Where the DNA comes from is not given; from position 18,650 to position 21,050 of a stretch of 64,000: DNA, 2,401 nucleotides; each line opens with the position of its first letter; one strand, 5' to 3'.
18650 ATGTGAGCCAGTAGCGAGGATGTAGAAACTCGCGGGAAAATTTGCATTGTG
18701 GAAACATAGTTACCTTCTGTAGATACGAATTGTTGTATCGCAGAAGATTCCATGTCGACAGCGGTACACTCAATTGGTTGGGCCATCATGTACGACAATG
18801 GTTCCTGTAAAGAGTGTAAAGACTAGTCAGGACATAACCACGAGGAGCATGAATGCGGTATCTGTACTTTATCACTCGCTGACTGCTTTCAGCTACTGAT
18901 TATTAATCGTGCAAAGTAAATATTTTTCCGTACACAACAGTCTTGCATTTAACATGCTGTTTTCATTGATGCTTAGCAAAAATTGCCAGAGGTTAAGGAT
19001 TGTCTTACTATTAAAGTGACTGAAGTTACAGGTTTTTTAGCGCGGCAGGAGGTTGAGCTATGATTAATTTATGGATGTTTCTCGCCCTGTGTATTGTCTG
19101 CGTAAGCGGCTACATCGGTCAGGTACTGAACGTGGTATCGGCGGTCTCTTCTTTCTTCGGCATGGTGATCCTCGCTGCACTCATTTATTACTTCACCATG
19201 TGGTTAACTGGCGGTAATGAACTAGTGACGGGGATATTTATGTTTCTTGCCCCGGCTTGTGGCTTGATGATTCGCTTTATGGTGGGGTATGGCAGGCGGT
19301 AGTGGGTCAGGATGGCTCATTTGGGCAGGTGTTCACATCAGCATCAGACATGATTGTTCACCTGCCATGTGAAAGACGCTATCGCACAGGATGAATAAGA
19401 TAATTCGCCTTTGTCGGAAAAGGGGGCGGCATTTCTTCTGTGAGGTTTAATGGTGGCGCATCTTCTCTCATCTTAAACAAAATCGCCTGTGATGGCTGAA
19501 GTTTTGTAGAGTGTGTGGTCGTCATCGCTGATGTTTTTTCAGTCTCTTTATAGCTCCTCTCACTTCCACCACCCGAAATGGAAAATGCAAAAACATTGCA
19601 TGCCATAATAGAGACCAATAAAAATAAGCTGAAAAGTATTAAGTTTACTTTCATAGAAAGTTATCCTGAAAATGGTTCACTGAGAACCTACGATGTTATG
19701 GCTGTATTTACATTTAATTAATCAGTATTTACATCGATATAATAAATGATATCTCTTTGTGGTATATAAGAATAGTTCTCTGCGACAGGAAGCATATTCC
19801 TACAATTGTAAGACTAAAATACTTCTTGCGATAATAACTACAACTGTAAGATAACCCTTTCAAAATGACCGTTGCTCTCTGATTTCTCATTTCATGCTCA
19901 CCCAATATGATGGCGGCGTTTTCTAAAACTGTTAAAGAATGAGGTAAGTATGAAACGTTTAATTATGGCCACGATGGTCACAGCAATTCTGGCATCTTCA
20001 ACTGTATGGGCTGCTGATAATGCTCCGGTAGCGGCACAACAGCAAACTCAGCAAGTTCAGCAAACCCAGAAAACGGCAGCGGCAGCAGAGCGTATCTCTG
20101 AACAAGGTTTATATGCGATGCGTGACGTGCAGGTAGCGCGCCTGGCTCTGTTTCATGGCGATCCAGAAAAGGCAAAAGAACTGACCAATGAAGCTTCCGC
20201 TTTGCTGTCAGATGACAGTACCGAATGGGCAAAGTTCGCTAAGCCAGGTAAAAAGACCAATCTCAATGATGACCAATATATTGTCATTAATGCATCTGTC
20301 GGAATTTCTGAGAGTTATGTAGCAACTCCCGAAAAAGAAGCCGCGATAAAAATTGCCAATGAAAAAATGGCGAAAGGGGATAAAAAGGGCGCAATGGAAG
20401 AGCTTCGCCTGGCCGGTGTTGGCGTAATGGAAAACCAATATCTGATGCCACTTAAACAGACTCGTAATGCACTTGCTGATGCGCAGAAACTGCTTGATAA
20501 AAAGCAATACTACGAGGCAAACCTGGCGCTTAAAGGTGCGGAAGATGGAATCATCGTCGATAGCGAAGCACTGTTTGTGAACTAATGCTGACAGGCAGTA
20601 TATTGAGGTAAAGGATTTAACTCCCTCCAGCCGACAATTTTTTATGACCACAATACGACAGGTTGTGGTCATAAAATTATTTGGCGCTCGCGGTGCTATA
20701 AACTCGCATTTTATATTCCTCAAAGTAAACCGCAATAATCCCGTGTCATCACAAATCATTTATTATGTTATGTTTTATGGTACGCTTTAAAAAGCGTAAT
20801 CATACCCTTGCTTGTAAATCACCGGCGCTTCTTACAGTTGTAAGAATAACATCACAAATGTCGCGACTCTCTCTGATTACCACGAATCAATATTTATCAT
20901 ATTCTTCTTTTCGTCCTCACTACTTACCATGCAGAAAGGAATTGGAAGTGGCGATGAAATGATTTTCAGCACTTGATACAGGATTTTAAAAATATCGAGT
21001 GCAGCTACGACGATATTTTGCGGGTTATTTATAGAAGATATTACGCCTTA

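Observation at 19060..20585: Cluster of three small envelope proteins (yfdY, ypdI, yfdX) of unknown function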

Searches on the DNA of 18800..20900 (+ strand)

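Call 4: search_dna_similar(query=window:18800-20900:+, collection=ecoli_genomes, mode=near, max_rows=15, rows=spread)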
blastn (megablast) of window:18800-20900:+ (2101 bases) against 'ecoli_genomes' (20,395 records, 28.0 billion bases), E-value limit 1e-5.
Records with a match: 5425; places in all: 5429; records where one place covers at least 80% of the query: 5403.
Genomes with a match: 5424 of 5426; with a place that covers at least 80% of the query: 5402. Places per genome that has any: lowest 1, median 1, highest 3. On chromosomes: 5428 places; on plasmids: 1.
Best place of each record, by identity: >=99% 1226; 95-99% 4199.
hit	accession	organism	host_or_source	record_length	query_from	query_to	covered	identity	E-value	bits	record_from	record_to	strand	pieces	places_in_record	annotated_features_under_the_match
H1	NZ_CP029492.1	Escherichia coli strain HS30-1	Homo sapiens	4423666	1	2101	100%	100.0%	0e+0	3880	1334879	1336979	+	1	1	yfdX: YfdX family protein | ypdI: colanic acid biosynthesis lipoprotein YpdI | yfdY: YfdY family protein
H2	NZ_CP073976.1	Escherichia coli strain MB20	Poultry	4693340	1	2101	100%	100.0%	0e+0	3875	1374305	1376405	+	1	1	yfdX: YfdX family protein | ypdI: colanic acid biosynthesis lipoprotein YpdI | yfdY: YfdY family protein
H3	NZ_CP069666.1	Escherichia coli O89m:H9 strain MIN11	Homo sapiens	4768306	1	2101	100%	99.9%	0e+0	3869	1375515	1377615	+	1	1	yfdX: YfdX family protein | ypdI: colanic acid biosynthesis lipoprotein YpdI | yfdY: YfdY family protein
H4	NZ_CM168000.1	Escherichia coli strain 3502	Homo sapiens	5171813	1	2101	100%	99.5%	0e+0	3825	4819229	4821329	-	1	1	yfdX: YfdX family protein | ypdI: colanic acid biosynthesis lipoprotein YpdI | yfdY: YfdY family protein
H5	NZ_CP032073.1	Escherichia coli strain CT29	Avian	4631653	1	2101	100%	98.7%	0e+0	3747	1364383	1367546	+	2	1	IS5-like element IS903B family transposase | yfdX: YfdX family protein | ypdI: colanic acid biosynthesis lipoprotein YpdI | yfdY: YfdY family protein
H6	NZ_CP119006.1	Escherichia coli strain CE0021a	Bos taurus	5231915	1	2101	100%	98.6%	0e+0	3711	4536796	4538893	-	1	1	yfdX: YfdX family protein | ypdI: colanic acid biosynthesis lipoprotein YpdI | yfdY: YfdY family protein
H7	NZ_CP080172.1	Escherichia coli strain PK8566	chicken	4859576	1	2101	100%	98.5%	0e+0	3802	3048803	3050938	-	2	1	yfdX: YfdX family protein | ypdI: colanic acid biosynthesis lipoprotein YpdI | yfdY: YfdY family protein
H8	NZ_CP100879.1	Escherichia coli strain ET915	sediment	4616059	1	2101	100%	98.5%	0e+0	3699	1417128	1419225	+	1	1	yfdX: YfdX family protein | ypdI: colanic acid biosynthesis lipoprotein YpdI | yfdY: YfdY family protein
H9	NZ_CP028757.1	Escherichia coli strain A17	Otter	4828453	1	2101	100%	97.8%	0e+0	3616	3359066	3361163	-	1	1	yfdX: YfdX family protein | ypdI: colanic acid biosynthesis lipoprotein YpdI | yfdY: YfdY family protein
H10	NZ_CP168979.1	Escherichia coli strain UTME-1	beef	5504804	1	2101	100%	97.2%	0e+0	3559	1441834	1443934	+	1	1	yfdX: YfdX family protein | ypdI: colanic acid biosynthesis lipoprotein YpdI | yfdY: YfdY family protein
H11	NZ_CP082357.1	Escherichia coli strain VCSW7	Top soil and leaf litter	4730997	1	2101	100%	96.8%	0e+0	3506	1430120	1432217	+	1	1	yfdX: YfdX family protein | ypdI: colanic acid biosynthesis lipoprotein YpdI | yfdY: YfdY family protein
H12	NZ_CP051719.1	Escherichia coli strain SCU-116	Homo sapiens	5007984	1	2101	100%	96.0%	0e+0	3415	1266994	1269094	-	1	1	yfdX: YfdX family protein | ypdI: colanic acid biosynthesis lipoprotein YpdI | yfdY: YfdY family protein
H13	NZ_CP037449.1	Escherichia coli strain ATCC 25922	missing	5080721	1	2101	100%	95.8%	0e+0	3389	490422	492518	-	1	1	yfdX: YfdX family protein | ypdI: colanic acid biosynthesis lipoprotein YpdI | yfdY: YfdY family protein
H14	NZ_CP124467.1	Escherichia coli strain AVS0747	wastewater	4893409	1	2098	100%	95.9%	0e+0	3389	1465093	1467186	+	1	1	yfdX: YfdX family protein | ypdI: colanic acid biosynthesis lipoprotein YpdI | yfdY: YfdY family protein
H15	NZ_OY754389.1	Escherichia coli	-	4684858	1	336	16%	100.0%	4e-174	621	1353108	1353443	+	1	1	DUF2545 family protein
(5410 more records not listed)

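Call 5: get_annotated_region(hit=H1, flank=9000)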
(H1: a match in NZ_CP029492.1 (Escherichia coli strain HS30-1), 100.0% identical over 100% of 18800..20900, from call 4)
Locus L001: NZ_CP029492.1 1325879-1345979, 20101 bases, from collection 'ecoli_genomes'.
description: Escherichia coli strain HS30-1 chromosome, complete genome
organism: Escherichia coli strain HS30-1 (NCBI taxid 562)
replicon: chromosome; assembly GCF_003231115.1
host: Homo sapiens; source: fecal sample; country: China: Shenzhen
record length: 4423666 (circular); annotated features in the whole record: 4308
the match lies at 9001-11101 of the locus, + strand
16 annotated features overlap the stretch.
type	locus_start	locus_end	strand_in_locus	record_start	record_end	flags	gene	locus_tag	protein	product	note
CDS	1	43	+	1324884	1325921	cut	ypdE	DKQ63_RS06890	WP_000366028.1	aminopeptidase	-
CDS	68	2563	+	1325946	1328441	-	ptsP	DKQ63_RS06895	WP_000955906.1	phosphoenolpyruvate--protein phosphotransferase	-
CDS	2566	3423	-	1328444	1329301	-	ypdC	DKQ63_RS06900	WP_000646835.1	AraC family transcriptional regulator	-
CDS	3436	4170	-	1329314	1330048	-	ypdB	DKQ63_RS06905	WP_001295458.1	two-component system response regulator YpdB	-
CDS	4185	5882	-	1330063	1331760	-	ypdA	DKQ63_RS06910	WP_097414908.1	two-component system sensor histidine kinase YpdA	-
CDS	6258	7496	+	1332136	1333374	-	alaC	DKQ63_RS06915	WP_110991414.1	alanine transaminase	-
CDS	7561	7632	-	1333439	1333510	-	ypdK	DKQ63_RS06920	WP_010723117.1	membrane protein YpdK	-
CDS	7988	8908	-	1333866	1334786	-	lpxP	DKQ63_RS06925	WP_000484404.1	kdo(2)-lipid IV(A) palmitoleoyltransferase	-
CDS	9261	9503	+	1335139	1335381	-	yfdY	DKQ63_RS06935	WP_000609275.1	YfdY family protein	-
CDS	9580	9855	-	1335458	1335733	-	ypdI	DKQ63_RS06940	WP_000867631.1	colanic acid biosynthesis lipoprotein YpdI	-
CDS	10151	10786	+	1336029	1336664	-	yfdX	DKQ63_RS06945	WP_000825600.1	YfdX family protein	-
CDS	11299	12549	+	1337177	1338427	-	frc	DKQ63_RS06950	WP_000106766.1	formyl-CoA transferase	-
CDS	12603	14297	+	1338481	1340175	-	oxc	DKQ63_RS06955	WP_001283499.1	oxalyl-CoA decarboxylase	-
CDS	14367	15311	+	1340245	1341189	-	yfdV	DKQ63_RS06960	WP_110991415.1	transporter YfdV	-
CDS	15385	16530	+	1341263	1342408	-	yfdE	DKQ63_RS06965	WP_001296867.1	CoA:oxalate CoA-transferase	-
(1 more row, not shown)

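Call 34: get_annotated_region(hit=H6, flank=1500)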
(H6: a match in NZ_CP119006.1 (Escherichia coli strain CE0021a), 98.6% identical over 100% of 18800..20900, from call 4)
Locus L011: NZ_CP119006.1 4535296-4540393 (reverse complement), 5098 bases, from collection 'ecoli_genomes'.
description: Escherichia coli strain CE0021a chromosome, complete genome
organism: Escherichia coli strain CE0021a (NCBI taxid 562)
replicon: chromosome; assembly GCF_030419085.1
host: Bos taurus; source: feces; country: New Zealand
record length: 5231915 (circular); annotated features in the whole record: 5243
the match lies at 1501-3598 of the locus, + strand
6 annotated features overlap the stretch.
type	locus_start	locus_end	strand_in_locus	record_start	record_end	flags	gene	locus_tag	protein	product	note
CDS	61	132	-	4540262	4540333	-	ypdK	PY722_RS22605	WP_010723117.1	membrane protein YpdK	-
CDS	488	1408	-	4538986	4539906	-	lpxP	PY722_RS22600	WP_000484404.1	kdo(2)-lipid IV(A) palmitoleoyltransferase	-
CDS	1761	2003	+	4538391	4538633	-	yfdY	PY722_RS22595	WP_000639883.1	YfdY family protein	-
CDS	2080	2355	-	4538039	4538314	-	ypdI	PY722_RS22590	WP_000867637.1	colanic acid biosynthesis lipoprotein YpdI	-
CDS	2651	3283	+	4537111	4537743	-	yfdX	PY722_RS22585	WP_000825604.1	YfdX family protein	-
CDS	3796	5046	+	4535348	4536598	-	frc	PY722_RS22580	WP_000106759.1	formyl-CoA transferase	-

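Call 35: get_annotated_region(hit=H9, flank=1500)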
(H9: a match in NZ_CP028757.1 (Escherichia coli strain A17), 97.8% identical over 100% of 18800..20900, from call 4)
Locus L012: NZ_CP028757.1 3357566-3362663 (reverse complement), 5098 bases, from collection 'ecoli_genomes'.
description: Escherichia coli strain A17 chromosome, complete genome
organism: Escherichia coli strain A17 (NCBI taxid 562)
replicon: chromosome; assembly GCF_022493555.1
host: Otter; source: feces; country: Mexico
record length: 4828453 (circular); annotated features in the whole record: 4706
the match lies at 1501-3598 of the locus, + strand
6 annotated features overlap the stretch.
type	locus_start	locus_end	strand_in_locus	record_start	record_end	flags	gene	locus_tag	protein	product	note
CDS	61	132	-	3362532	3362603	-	ypdK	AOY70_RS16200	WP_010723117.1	membrane protein YpdK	-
CDS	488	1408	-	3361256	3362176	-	lpxP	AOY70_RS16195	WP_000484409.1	kdo(2)-lipid IV(A) palmitoleoyltransferase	-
CDS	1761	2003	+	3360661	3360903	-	yfdY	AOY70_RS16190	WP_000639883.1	YfdY family protein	-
CDS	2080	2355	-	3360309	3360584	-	ypdI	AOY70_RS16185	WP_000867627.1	colanic acid biosynthesis lipoprotein YpdI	-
CDS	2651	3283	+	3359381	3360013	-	yfdX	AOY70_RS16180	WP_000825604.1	YfdX family protein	-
CDS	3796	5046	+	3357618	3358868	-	frc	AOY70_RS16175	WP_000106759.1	formyl-CoA transferase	-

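Call 36: get_annotated_region(hit=H10, flank=1500)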
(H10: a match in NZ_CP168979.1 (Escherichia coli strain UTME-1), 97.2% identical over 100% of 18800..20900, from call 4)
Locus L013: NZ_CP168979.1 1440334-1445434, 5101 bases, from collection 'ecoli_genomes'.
description: Escherichia coli strain UTME-1 chromosome, complete genome
organism: Escherichia coli strain UTME-1 (NCBI taxid 562)
replicon: chromosome; assembly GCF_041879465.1
host: -; source: beef; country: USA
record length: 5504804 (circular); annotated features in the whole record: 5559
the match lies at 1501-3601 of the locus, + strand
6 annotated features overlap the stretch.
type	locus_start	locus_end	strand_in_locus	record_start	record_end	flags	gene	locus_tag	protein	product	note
CDS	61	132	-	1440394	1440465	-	ypdK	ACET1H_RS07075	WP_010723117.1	membrane protein YpdK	-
CDS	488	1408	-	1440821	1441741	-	lpxP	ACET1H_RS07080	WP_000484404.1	kdo(2)-lipid IV(A) palmitoleoyltransferase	-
CDS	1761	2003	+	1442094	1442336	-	yfdY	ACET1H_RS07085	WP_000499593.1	YfdY family protein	-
CDS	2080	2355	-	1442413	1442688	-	ypdI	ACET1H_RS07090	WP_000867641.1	colanic acid biosynthesis lipoprotein YpdI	-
CDS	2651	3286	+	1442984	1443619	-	yfdX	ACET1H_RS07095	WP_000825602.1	YfdX family protein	-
CDS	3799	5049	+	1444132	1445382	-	frc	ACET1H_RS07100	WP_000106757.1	formyl-CoA transferase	-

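Call 37: get_annotated_region(hit=H11, flank=1500)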
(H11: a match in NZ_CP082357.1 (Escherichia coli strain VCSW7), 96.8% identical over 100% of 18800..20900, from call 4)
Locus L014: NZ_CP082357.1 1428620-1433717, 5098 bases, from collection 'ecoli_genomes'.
description: Escherichia coli strain VCSW7 chromosome, complete genome
organism: Escherichia coli strain VCSW7 (NCBI taxid 562)
replicon: chromosome; assembly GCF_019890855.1
host: -; source: Top soil and leaf litter; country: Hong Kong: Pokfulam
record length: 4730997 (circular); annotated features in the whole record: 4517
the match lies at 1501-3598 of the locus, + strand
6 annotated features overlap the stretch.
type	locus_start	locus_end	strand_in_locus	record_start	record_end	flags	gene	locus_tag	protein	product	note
CDS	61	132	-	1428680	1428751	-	ypdK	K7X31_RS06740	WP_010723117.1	membrane protein YpdK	-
CDS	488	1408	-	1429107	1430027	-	lpxP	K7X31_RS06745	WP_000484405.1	kdo(2)-lipid IV(A) palmitoleoyltransferase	-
CDS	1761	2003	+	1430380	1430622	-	yfdY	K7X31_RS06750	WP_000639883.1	YfdY family protein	-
CDS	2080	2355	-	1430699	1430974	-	ypdI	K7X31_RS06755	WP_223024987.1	colanic acid biosynthesis lipoprotein YpdI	-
CDS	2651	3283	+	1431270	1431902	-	yfdX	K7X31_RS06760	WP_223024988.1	YfdX family protein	-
CDS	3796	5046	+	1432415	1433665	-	frc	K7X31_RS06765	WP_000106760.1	formyl-CoA transferase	-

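Call 38: get_annotated_region(hit=H12, flank=1500)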
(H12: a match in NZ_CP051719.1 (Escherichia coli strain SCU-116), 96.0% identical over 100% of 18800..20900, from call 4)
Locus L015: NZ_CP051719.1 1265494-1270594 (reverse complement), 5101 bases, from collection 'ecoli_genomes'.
description: Escherichia coli strain SCU-116 chromosome, complete genome
organism: Escherichia coli strain SCU-116 (NCBI taxid 562)
replicon: chromosome; assembly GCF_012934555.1
host: Homo sapiens; source: rectal swab from healthy college student; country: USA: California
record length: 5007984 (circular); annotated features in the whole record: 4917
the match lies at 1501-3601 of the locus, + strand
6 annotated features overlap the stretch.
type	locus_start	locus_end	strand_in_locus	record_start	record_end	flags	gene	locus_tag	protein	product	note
CDS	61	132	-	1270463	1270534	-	ypdK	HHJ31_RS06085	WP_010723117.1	membrane protein YpdK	-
CDS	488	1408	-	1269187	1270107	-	lpxP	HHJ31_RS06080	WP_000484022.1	kdo(2)-lipid IV(A) palmitoleoyltransferase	-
CDS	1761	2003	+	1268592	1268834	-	yfdY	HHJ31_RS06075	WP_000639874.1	YfdY family protein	-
CDS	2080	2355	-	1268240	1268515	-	ypdI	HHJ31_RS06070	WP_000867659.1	colanic acid biosynthesis lipoprotein YpdI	-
CDS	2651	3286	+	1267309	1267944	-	yfdX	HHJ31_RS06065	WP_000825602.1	YfdX family protein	-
CDS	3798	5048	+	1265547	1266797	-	frc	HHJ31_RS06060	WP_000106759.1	formyl-CoA transferase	-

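Call 39: get_annotated_region(hit=H13, flank=1500)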
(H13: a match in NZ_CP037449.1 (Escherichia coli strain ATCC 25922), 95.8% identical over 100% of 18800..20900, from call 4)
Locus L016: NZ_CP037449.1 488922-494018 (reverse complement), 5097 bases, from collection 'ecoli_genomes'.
description: Escherichia coli strain ATCC 25922 chromosome, complete genome
organism: Escherichia coli strain ATCC 25922 (NCBI taxid 562)
replicon: chromosome; assembly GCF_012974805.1
host: -; source: missing; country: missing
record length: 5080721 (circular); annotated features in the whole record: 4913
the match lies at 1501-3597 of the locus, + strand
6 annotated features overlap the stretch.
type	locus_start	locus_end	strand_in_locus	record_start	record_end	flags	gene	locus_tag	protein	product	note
CDS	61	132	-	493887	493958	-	ypdK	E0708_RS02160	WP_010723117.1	membrane protein YpdK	-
CDS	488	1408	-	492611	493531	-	lpxP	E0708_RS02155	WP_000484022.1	kdo(2)-lipid IV(A) palmitoleoyltransferase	-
CDS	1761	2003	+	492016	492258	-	yfdY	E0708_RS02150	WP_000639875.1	YfdY family protein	-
CDS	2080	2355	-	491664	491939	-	ypdI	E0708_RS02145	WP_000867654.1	colanic acid biosynthesis lipoprotein YpdI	-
CDS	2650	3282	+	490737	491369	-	yfdX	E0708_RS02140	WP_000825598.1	YfdX family protein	-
CDS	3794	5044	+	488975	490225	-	frc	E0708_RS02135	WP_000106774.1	formyl-CoA transferase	-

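Call 40: get_annotated_region(hit=H14, flank=1500)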
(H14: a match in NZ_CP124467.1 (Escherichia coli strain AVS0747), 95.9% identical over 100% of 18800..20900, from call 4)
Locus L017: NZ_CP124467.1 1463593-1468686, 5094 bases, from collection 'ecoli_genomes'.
description: Escherichia coli strain AVS0747 chromosome, complete genome
organism: Escherichia coli strain AVS0747 (NCBI taxid 562)
replicon: chromosome; assembly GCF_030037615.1
host: -; source: wastewater; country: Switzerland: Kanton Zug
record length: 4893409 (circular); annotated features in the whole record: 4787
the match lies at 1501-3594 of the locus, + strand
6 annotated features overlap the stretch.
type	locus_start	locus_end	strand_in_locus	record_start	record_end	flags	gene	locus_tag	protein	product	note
CDS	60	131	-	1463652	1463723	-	ypdK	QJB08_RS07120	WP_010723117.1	membrane protein YpdK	-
CDS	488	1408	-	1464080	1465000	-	lpxP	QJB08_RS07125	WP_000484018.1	kdo(2)-lipid IV(A) palmitoleoyltransferase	-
CDS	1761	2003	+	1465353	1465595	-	yfdY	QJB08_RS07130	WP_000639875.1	YfdY family protein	-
CDS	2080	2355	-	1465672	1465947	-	ypdI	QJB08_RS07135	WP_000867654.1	colanic acid biosynthesis lipoprotein YpdI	-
CDS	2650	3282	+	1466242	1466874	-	yfdX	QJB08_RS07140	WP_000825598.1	YfdX family protein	-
CDS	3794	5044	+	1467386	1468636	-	frc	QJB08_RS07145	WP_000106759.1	formyl-CoA transferase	-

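Call 41: get_annotated_region(hit=H15, flank=6000)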
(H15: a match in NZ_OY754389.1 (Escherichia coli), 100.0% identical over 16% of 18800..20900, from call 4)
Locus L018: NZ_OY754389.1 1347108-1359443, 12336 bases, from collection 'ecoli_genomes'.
description: Escherichia coli isolate F637 chromosome 1, complete sequence
organism: Escherichia coli (NCBI taxid 562)
replicon: chromosome; assembly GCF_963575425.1
host: -; source: -; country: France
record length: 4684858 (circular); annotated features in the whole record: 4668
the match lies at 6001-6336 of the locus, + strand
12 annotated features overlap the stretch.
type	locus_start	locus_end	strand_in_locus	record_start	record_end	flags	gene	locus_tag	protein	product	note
CDS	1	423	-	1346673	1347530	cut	ypdC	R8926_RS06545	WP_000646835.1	AraC family transcriptional regulator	-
CDS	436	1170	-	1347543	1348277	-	ypdB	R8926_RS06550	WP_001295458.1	two-component system response regulator YpdB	-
CDS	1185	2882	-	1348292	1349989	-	ypdA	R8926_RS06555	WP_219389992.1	two-component system sensor histidine kinase YpdA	-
CDS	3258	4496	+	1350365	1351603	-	alaC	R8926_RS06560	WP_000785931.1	alanine transaminase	-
CDS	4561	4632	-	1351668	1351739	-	ypdK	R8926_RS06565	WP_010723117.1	membrane protein YpdK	-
CDS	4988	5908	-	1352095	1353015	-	lpxP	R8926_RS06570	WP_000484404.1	kdo(2)-lipid IV(A) palmitoleoyltransferase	-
CDS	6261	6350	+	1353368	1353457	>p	-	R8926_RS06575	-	DUF2545 family protein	incomplete; partial in the middle of a contig; missing C-terminus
CDS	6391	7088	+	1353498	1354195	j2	-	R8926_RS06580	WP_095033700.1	IS1-like element IS1B family transposase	programmed frameshift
CDS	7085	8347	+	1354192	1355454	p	frc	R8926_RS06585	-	formyl-CoA transferase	internal stop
CDS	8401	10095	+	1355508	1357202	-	oxc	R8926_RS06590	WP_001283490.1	oxalyl-CoA decarboxylase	-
CDS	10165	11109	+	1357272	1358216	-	yfdV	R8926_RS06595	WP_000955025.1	transporter YfdV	-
CDS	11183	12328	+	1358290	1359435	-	yfdE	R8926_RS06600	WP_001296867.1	CoA:oxalate CoA-transferase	-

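Call 84: search_dna_similar(query=window:19379-19654:+, collection=ecoli_genomes, mode=near, max_rows=12, rows=spread)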
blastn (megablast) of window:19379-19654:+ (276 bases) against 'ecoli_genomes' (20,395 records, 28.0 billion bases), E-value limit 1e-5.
Records with a match: 5422; places in all: 5434; records where one place covers at least 80% of the query: 5410.
Genomes with a match: 5421 of 5426; with a place that covers at least 80% of the query: 5409. Places per genome that has any: lowest 1, median 1, highest 3. On chromosomes: 5433 places; on plasmids: 1.
Best place of each record, by identity: >=99% 1202; 95-99% 2002; 90-95% 2218.
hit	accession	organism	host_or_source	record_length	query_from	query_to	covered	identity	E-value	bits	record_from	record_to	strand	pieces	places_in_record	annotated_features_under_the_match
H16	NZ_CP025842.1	Escherichia coli strain 720632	Homo sapiens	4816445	1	276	100%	100.0%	1e-141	510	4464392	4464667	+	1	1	ypdI: colanic acid biosynthesis lipoprotein YpdI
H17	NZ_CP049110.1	Escherichia coli strain WF5-5-T1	missing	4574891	1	276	100%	100.0%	1e-141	510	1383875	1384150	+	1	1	ypdI: colanic acid biosynthesis lipoprotein YpdI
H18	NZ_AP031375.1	Escherichia coli strain 160-11H1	Chicken meat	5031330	1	276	100%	100.0%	1e-141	510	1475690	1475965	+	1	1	ypdI: colanic acid biosynthesis lipoprotein YpdI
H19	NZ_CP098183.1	Escherichia coli strain Z0117EC0133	Canis lupus familiaris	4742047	1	276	100%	97.5%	6e-130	472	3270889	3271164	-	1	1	ypdI: colanic acid biosynthesis lipoprotein YpdI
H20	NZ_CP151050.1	Escherichia coli strain 20KM2222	Dog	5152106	1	276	100%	97.5%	6e-130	472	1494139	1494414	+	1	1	ypdI: colanic acid biosynthesis lipoprotein YpdI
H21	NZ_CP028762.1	Escherichia coli strain A12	Sheep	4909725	1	276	100%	97.1%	3e-128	466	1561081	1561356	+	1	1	ypdI: colanic acid biosynthesis lipoprotein YpdI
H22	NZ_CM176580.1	Escherichia coli strain fM51a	Homo sapiens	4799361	1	276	100%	97.1%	3e-128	466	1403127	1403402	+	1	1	ypdI: colanic acid biosynthesis lipoprotein YpdI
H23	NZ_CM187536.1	Escherichia coli strain capsule spontaneous mutant 17a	lab isolate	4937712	1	276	100%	94.9%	3e-118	433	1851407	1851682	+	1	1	ypdI: colanic acid biosynthesis lipoprotein YpdI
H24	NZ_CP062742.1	Escherichia coli O157:H7 strain Z1626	Homo sapiens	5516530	1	276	100%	94.2%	6e-115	422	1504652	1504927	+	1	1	ypdI: colanic acid biosynthesis lipoprotein YpdI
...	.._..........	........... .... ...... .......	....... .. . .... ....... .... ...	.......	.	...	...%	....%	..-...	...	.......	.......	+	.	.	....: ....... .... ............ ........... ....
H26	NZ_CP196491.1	Escherichia coli strain S3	Gallus gallus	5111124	1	276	100%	91.7%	3e-103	383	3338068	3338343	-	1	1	ypdI: colanic acid biosynthesis lipoprotein YpdI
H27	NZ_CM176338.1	Escherichia coli strain CAVP776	Homo sapiens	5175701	1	48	17%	100.0%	7e-15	90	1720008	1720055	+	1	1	none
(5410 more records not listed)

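Call 85: search_dna_similar(query=window:19060-19302:+, collection=ecoli_genomes, mode=near, max_rows=8, rows=spread)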
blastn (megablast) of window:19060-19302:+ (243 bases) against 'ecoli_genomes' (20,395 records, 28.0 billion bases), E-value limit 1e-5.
Records with a match: 5424; places in all: 5433; records where one place covers at least 80% of the query: 5416.
Genomes with a match: 5423 of 5426; with a place that covers at least 80% of the query: 5415. Places per genome that has any: lowest 1, median 1, highest 3. On chromosomes: 5432 places; on plasmids: 1.
Best place of each record, by identity: >=99% 2572; 95-99% 2852.
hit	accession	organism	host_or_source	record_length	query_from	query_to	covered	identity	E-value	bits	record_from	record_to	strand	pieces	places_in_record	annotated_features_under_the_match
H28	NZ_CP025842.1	Escherichia coli strain 720632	Homo sapiens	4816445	1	243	100%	100.0%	2e-123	449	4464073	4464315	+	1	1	yfdY: YfdY family protein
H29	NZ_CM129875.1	Escherichia coli strain PCP06101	seawater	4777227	1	243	100%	100.0%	2e-123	449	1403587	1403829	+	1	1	yfdY: YfdY family protein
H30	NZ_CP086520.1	Escherichia coli strain Ec-042-T20-ESBL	Homo sapiens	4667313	1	243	100%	99.2%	5e-120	438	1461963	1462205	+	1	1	yfdY: YfdY family protein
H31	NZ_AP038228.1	Escherichia coli strain HCM-22C-2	Gallus gallus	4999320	1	243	100%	99.2%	5e-120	438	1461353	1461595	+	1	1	yfdY: YfdY family protein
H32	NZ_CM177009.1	Escherichia coli strain VL7S7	Homo sapiens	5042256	1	243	100%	98.8%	2e-118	433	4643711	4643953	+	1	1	yfdY: YfdY family protein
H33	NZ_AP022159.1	Escherichia coli strain WP5-S18-ESBL-07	-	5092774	1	243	100%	97.5%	2e-113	416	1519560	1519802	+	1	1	yfdY: YfdY family protein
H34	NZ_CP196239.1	Escherichia coli strain AH19D088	Homo sapiens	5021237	1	243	100%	97.5%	2e-113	416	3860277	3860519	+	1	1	yfdY: YfdY family protein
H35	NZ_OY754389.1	Escherichia coli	-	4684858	1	76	31%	100.0%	2e-30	141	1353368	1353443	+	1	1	DUF2545 family protein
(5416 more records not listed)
